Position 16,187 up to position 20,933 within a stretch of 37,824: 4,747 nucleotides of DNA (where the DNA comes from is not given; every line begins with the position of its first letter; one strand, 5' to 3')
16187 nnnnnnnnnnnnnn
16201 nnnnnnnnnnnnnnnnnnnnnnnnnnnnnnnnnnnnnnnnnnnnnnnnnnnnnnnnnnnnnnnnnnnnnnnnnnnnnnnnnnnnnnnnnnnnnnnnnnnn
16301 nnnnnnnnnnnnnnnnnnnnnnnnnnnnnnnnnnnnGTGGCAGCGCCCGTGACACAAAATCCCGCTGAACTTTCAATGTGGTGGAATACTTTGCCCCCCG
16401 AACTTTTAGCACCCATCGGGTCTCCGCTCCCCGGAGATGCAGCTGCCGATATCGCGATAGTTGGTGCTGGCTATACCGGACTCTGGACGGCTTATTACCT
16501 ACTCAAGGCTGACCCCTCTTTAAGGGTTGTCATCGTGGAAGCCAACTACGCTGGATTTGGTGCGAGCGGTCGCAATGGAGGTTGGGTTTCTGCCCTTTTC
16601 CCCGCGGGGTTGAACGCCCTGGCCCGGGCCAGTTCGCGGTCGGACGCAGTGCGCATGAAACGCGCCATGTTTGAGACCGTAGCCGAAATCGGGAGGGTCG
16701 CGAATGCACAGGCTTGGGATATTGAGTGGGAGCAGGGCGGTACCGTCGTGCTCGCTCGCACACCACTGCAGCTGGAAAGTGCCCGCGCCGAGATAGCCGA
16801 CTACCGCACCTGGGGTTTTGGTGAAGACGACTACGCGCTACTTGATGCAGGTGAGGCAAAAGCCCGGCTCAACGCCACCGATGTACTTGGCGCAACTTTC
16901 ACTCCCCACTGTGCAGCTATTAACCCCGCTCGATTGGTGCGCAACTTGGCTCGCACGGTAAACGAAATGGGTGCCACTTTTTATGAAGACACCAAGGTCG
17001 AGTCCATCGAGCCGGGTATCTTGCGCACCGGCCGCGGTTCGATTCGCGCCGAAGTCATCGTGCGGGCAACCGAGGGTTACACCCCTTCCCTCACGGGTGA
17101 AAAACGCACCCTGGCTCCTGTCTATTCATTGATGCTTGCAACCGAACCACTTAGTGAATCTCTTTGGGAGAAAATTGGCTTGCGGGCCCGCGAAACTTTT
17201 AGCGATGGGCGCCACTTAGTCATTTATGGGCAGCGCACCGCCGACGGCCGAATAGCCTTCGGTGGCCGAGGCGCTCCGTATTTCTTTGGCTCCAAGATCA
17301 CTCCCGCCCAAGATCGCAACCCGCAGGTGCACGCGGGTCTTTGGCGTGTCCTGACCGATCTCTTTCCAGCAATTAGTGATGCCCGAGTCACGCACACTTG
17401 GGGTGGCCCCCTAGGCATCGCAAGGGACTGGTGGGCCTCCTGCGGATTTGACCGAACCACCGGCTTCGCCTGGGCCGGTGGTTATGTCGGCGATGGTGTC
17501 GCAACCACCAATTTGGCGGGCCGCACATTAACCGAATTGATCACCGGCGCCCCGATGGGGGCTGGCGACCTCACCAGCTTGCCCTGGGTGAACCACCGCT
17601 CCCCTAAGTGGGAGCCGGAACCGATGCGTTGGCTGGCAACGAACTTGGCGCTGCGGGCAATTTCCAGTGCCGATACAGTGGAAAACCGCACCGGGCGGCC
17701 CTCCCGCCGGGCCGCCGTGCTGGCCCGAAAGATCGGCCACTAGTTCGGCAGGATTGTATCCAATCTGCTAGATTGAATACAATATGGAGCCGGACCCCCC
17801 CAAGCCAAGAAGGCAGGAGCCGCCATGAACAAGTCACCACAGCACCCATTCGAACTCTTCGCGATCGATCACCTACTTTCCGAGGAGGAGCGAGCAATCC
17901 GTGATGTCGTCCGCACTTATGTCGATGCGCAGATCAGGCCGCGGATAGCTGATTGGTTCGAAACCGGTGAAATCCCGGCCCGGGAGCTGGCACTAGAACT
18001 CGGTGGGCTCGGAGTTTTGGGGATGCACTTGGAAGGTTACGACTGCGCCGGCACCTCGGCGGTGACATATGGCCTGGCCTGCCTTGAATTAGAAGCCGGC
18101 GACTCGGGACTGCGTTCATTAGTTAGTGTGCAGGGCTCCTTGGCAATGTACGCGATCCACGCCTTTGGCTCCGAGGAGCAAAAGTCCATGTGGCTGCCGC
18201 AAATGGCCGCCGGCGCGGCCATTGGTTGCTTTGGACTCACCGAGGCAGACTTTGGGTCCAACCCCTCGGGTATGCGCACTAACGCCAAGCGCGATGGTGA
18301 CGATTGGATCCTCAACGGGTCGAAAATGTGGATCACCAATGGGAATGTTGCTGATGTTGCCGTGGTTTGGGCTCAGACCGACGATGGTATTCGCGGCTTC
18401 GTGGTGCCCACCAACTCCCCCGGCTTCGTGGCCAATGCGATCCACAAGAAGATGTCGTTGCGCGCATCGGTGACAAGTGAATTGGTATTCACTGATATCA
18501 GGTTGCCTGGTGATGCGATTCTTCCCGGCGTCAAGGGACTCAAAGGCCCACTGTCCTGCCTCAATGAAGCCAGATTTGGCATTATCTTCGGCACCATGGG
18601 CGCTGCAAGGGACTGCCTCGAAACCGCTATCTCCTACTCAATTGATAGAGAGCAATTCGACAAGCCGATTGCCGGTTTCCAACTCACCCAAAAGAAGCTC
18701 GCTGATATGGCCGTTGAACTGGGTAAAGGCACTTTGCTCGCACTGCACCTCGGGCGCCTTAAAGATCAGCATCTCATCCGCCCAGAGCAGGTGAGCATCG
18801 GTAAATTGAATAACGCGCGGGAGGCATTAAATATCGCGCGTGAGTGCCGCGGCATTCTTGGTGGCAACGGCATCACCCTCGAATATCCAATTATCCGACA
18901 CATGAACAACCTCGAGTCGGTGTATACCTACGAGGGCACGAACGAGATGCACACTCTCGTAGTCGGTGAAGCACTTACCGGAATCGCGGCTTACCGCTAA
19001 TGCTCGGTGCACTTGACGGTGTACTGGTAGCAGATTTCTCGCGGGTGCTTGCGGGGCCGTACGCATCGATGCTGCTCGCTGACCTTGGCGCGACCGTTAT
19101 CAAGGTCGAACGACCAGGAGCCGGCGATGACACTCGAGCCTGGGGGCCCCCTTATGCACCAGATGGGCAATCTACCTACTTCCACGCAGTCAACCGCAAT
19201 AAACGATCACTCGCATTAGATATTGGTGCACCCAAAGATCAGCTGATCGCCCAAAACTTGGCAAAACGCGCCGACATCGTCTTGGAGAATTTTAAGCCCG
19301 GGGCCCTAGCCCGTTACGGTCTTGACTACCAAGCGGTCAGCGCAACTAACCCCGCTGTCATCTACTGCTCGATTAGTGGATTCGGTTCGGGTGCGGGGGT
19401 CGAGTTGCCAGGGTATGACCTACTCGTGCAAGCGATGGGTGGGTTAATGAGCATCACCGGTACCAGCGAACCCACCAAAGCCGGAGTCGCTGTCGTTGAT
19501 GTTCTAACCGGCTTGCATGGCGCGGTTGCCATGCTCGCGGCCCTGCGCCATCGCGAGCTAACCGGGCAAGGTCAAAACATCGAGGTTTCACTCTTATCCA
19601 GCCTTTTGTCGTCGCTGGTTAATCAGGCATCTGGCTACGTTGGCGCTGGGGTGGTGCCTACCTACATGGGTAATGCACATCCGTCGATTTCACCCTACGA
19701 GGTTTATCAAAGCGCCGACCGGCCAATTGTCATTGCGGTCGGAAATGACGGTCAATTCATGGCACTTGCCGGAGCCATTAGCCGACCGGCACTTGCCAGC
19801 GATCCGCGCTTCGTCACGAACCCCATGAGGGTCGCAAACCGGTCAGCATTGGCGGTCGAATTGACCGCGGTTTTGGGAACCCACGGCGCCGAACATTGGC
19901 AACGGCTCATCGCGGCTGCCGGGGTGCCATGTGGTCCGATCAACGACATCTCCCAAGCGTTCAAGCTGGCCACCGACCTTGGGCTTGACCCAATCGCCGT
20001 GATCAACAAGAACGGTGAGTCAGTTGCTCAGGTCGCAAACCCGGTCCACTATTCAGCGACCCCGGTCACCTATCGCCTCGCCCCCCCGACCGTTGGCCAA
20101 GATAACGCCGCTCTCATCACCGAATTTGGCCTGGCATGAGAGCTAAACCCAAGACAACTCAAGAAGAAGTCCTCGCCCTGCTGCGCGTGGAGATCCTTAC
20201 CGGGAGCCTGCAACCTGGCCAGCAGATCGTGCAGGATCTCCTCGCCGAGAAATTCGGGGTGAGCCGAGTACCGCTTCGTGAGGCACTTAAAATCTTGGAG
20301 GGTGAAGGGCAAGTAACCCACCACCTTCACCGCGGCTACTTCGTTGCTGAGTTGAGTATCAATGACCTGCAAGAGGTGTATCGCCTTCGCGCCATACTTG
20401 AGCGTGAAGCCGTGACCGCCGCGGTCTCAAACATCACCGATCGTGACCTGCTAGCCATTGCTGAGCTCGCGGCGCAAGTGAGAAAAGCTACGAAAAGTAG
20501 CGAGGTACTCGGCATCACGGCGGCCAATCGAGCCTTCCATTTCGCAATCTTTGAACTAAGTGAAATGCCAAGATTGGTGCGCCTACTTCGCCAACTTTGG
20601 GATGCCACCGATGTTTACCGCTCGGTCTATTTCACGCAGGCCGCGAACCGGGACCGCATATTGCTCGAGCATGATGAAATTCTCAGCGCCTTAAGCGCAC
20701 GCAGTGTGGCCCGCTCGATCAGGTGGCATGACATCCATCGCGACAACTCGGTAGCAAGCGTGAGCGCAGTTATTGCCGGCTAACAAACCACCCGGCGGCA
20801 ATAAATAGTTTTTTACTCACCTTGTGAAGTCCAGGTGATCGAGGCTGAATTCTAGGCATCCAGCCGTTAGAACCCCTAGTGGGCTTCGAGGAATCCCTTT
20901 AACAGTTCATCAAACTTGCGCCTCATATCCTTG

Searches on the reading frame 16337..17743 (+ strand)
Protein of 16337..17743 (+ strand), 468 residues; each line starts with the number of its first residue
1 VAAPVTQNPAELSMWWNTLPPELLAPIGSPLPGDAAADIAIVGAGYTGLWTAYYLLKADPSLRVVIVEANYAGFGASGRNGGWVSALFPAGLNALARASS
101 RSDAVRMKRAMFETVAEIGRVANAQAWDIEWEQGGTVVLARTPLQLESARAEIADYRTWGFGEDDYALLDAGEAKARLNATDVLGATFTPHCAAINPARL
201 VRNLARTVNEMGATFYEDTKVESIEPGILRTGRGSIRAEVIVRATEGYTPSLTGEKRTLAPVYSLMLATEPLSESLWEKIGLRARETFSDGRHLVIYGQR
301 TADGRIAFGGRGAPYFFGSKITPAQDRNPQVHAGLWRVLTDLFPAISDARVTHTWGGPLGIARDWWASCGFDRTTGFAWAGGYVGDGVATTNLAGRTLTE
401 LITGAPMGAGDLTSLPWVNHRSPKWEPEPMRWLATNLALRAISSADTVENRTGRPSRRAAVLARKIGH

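Call 14: search_protein_families(library=pfam, proteins=[window:16337-17743:+], max_evalue=0.001)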
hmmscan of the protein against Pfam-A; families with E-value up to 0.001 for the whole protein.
window:16337-17743:+ (468 aa): 2 families
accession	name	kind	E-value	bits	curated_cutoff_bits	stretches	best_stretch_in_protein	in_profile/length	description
PF01266.30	DAO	-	8.5e-57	193.7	27.9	1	38-401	1-353/353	FAD dependent oxidoreductase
PF01946.23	Thi4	-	1.3e-06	28.3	26.2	1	35-81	16-61/235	Thi4 family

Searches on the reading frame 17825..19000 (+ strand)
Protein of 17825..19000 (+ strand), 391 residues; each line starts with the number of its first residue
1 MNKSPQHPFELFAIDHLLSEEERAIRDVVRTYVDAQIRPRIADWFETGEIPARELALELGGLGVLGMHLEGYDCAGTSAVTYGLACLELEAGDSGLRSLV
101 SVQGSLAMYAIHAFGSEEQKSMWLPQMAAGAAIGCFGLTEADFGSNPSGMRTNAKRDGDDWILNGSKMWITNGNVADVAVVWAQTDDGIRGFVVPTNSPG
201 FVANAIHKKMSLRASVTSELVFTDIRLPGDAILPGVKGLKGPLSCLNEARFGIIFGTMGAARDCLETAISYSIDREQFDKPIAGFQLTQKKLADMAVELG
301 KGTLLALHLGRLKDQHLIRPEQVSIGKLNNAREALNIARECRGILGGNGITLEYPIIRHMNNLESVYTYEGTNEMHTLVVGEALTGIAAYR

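Call 14: search_protein_families(library=pfam, proteins=[window:17825-19000:+], max_evalue=0.001)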
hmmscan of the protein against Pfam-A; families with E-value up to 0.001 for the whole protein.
window:17825-19000:+ (391 aa): 5 families
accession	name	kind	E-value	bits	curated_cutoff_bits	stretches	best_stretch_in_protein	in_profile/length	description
PF00441.29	Acyl-CoA_dh_1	-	3.8e-31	108.7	22.4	1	237-384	2-149/150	Acyl-CoA dehydrogenase, C-terminal domain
PF02771.21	Acyl-CoA_dh_N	-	4e-30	104.9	22.9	1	19-130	1-112/113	Acyl-CoA dehydrogenase, N-terminal domain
PF02770.24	Acyl-CoA_dh_M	-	8.3e-23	80.8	33.3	1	135-224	1-96/97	Acyl-CoA dehydrogenase, middle domain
PF08028.16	Acyl-CoA_dh_2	-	6.3e-07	30.2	22.7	1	257-373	7-133/134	Acyl-CoA dehydrogenase, C-terminal domain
PF22924.1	ACOX_C_alpha1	-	0.00011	22.5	27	0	326-384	110-168/169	Acyl-CoA oxidase, C-alpha1 domain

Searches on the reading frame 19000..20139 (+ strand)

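Call 14: search_protein_families(library=pfam, proteins=[window:19000-20139:+], max_evalue=0.001)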
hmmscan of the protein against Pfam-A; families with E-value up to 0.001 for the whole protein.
window:19000-20139:+ (379 aa): 1 family
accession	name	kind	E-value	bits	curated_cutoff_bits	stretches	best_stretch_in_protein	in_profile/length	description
PF02515.22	CoA_transf_3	-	2e-117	392.8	23.3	1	5-369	1-366/366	CoA-transferase family III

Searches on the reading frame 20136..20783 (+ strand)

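Call 14: search_protein_families(library=pfam, proteins=[window:20136-20783:+], max_evalue=0.001)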
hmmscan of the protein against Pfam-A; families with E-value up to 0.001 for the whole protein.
window:20136-20783:+ (215 aa): 2 families
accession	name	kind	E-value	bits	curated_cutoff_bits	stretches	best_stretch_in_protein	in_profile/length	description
PF07729.17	FCD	-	9.8e-22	78.1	24.3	1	80-194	1-115/125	FCD domain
PF00392.27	GntR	-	1.7e-14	53.6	27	1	9-70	2-64/64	Bacterial regulatory proteins, gntR family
